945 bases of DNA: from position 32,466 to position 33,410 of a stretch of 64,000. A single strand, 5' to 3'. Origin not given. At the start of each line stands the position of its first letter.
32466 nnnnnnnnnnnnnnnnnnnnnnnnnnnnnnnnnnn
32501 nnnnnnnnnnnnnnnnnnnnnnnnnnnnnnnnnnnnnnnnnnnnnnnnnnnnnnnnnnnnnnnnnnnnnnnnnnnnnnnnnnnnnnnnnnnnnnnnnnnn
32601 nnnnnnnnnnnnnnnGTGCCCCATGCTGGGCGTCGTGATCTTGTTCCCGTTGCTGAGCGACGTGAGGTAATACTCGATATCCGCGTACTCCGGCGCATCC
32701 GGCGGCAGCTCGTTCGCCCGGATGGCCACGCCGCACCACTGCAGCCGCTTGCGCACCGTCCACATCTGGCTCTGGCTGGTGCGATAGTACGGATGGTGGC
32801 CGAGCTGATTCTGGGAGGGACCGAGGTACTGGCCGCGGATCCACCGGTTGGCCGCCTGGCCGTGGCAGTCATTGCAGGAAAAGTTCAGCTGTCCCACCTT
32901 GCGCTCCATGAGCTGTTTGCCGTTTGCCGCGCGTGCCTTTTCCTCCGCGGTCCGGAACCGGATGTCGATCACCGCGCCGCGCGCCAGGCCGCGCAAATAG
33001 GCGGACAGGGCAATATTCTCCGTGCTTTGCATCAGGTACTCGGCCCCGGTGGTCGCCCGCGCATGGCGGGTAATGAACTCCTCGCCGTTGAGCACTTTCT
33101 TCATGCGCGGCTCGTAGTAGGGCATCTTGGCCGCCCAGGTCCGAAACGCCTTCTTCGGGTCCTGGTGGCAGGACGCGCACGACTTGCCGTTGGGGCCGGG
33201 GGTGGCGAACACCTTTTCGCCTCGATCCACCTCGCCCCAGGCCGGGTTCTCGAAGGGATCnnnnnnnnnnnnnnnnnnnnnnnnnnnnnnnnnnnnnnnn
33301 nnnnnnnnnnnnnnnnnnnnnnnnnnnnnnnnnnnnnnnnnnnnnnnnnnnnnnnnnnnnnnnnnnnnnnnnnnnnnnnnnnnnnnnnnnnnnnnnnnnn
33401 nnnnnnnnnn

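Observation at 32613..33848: Single-polypeptide SoxX-SoxA fusion with three CxxCH sites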

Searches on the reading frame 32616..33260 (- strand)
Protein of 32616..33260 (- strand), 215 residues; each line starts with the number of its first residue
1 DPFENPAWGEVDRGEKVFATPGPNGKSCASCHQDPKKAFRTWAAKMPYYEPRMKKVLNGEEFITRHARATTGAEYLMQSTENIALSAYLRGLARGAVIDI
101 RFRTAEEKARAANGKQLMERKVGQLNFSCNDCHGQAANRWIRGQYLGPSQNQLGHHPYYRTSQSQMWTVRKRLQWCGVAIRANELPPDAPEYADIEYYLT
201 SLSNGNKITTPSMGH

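Call 60: search_protein_representatives(protein=window:32616-33260:-)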
Query: 215 residues. Proteins with E-value up to 0.001 (for the whole library): 437; up to 1e-10: 151; up to 1e-30: 15. The best 150 are listed.
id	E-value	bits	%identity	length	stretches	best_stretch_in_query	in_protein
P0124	4.4e-77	274.9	58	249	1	1-215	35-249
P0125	1.4e-75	270.0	56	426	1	1-215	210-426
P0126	5.3e-67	242.0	51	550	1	1-212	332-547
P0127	2.7e-52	193.9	42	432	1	1-215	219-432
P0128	2.0e-45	171.4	49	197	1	59-215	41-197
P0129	3.6e-43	164.1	51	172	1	46-215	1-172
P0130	4.6e-43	163.7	53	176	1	46-182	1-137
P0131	2.4e-38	148.3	51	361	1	1-149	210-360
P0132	7.4e-37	143.4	39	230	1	6-215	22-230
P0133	1.2e-35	139.4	53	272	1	1-141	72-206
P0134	1.3e-35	139.3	35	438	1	1-215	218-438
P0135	5.2e-32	127.6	55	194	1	120-215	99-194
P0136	1.1e-31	126.5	52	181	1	77-192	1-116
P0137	1.2e-31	126.4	33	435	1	4-213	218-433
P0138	2.8e-31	125.2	40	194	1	10-172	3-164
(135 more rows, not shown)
